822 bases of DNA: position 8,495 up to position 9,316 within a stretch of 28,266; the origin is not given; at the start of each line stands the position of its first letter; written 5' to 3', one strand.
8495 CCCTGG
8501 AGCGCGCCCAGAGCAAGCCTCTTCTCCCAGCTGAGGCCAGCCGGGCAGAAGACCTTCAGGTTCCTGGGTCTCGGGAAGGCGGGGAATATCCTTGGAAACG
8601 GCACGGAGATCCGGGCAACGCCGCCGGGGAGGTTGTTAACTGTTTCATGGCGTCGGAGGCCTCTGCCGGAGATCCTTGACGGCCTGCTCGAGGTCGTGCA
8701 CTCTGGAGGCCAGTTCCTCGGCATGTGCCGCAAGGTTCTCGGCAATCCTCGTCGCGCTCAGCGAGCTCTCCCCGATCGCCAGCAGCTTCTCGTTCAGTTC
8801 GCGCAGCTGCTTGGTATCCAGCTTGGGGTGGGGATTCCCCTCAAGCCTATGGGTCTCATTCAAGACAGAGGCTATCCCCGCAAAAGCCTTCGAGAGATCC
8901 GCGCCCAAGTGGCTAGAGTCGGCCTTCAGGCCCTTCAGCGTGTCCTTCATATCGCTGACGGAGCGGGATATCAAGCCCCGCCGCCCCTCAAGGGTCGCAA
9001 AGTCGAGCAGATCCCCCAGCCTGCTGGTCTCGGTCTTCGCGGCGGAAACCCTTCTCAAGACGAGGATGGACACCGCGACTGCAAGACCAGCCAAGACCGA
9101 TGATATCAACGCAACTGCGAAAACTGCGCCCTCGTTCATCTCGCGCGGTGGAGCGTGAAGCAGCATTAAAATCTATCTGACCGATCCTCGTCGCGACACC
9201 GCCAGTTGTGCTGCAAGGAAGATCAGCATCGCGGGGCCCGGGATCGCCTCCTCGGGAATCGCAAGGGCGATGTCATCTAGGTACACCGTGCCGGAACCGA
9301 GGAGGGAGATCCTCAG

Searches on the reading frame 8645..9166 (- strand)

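Call 4: search_protein_families(library=pfam, proteins=[window:8645-9166:-], max_evalue=0.1)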
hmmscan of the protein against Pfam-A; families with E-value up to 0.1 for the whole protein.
window:8645-9166:- (173 aa): 3 families
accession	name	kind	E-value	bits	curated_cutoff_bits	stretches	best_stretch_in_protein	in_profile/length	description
PF04108.17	ATG17_like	-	0.018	15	43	1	39-164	94-197/355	Autophagy protein ATG17-like domain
PF06419.17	COG6_N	-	0.031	14.9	27.4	0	66-109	38-81/114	Conserved oligomeric complex COG6, N-terminal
PF04513.17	Baculo_PEP_C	-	0.031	14.8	38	0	119-166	13-57/140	Baculovirus polyhedron envelope protein, PEP, C terminus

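Call 5: search_protein_families(library=ncbifam, proteins=[window:8645-9166:-], max_evalue=1)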
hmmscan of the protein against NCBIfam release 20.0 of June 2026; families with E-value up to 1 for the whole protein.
window:8645-9166:- (173 aa): 4 families
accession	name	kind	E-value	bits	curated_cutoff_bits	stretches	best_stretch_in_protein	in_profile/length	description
TIGR02168.1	SMC_prok_B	equivalog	0.0012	16.6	567.35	1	66-168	922-1023/1181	chromosome segregation protein SMC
TIGR00996.1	Mtu_fam_mce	paralog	0.0047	16.2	140.5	1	121-170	180-229/291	MCE family protein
NF041757.1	EfeO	equivalog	0.019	14.1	270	1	69-134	288-351/359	iron uptake system protein EfeO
NF003034.1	PRK03918.1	equivalog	0.12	10.3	700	1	70-167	340-432/878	DNA double-strand break repair ATPase Rad50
